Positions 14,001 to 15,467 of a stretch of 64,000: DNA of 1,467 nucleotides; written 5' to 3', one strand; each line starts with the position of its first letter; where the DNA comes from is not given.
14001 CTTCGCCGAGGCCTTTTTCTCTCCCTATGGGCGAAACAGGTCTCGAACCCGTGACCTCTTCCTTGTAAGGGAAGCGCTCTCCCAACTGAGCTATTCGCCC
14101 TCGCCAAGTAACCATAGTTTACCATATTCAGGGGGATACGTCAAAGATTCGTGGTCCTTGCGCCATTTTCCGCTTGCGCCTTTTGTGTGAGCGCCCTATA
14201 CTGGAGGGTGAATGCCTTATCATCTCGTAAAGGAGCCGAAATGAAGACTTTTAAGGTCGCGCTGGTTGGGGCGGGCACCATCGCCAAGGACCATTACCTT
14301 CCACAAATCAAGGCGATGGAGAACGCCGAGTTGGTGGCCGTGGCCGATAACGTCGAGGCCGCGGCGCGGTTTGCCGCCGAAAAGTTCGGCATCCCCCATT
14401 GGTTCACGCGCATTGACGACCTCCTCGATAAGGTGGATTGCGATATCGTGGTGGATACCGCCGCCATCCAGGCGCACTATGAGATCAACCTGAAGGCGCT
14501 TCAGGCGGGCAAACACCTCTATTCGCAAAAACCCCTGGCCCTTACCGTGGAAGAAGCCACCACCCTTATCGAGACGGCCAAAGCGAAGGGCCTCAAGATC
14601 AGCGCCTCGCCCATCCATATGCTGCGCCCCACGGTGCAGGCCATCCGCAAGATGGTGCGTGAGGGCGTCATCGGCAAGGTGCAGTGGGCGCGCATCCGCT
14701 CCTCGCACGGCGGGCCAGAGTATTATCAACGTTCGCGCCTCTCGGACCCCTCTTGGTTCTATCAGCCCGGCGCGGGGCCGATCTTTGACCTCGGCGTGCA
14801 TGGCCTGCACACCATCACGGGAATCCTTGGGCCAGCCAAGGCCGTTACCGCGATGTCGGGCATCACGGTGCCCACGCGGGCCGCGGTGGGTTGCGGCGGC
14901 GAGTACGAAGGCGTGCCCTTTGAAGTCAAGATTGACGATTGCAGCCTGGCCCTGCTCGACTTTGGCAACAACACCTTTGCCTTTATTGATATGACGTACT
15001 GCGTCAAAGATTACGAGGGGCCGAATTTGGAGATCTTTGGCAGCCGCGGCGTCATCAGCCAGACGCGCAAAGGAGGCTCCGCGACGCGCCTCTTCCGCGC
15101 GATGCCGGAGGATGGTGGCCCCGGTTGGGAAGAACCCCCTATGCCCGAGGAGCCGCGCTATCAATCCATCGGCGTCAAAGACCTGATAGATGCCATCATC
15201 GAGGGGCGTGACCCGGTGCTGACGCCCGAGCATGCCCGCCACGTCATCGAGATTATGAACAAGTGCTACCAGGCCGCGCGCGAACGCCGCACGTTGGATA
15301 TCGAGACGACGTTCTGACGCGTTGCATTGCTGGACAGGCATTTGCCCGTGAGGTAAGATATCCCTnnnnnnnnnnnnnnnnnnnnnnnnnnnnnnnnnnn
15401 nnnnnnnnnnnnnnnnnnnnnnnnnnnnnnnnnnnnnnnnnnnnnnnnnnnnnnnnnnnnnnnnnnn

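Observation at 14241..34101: Candidate undescribed pathway: ten Gfo/Idh/MocA dehydrogenases built around an orphan glycyl radical enzyme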

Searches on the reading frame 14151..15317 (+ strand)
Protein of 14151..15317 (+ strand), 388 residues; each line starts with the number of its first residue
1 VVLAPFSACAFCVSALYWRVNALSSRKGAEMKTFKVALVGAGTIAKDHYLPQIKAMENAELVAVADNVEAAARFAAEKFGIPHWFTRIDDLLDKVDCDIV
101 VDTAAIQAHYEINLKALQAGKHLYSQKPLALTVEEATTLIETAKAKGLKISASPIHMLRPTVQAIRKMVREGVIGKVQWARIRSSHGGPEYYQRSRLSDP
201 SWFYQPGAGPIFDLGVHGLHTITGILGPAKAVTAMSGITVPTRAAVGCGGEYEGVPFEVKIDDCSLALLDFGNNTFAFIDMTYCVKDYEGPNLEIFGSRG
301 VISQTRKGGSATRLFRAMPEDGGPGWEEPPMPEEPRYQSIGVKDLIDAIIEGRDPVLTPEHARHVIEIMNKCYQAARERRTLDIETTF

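Call 3: search_protein_families(library=pfam, proteins=[window:14151-15317:+])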
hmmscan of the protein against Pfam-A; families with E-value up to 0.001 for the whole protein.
window:14151-15317:+ (388 aa): 4 families
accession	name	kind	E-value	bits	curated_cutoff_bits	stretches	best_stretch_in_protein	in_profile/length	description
PF01408.29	GFO_IDH_MocA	-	6.8e-23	82.1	24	1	34-151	1-117/120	Oxidoreductase family, NAD-binding Rossmann fold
PF22725.1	GFO_IDH_MocA_C3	-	5.3e-21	75.3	27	1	162-302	1-123/124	GFO/IDH/MocA C-terminal domain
PF02894.22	GFO_IDH_MocA_C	-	4.2e-13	50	22.9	1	166-383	1-217/218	Oxidoreductase family, C-terminal alpha/beta domain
PF03447.22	NAD_binding_3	-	5e-10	40.5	24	1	40-150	1-113/116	Homoserine dehydrogenase, NAD binding domain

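Call 7: search_protein_families(library=ncbifam, proteins=[window:14151-15317:+], max_evalue=0.00001)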
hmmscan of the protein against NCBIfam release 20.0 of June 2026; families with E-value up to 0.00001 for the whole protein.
window:14151-15317:+ (388 aa): 10 families
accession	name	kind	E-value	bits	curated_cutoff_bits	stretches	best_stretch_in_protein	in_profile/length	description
TIGR04380.1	myo_inos_iolG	equivalog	2.5e-26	92.3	355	1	34-381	2-328/330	inositol 2-dehydrogenase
NF052479.1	LevoglcsnDh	equivalog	5.3e-21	74.7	650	1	31-302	1-287/386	levoglucosan dehydrogenase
NF040723.1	UDP-GlcNAcDh_Arch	equivalog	6.8e-21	75.1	450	1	35-223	2-174/302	UDP-N-acetylglucosamine 3-dehydrogenase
NF008607.0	PRK11579.1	subfamily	3.9e-16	59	330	1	33-234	4-197/346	oxidoreductase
NF052679.1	InsChiInosDhIolG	equivalog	1e-14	54.3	540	1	33-175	2-146/343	bifunctional inositol 2-dehydrogenase/D-chiro-inositol 1-dehydrogenase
NF007574.0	PRK10206.1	equivalog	3.2e-14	52.8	352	1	34-232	3-193/345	oxidoreductase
NF041392.1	XylDh_Gfo6_Halo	equivalog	2.7e-12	46.1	350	1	31-180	14-166/350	D-xylose 1-dehydrogenase Gfo6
NF058561.1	BT_2158_fam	equivalog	6.1e-11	41.6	750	1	28-178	28-178/487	glycoside 3-dehydrogenase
NF058563.1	BT_2159_fam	equivalog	2.4e-07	30.1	650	1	35-182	2-148/350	disaccharide 3-dehydrogenase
NF009830.0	PRK13304.1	equivalog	8.4e-06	25.4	267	0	34-124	2-89/265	aspartate dehydrogenase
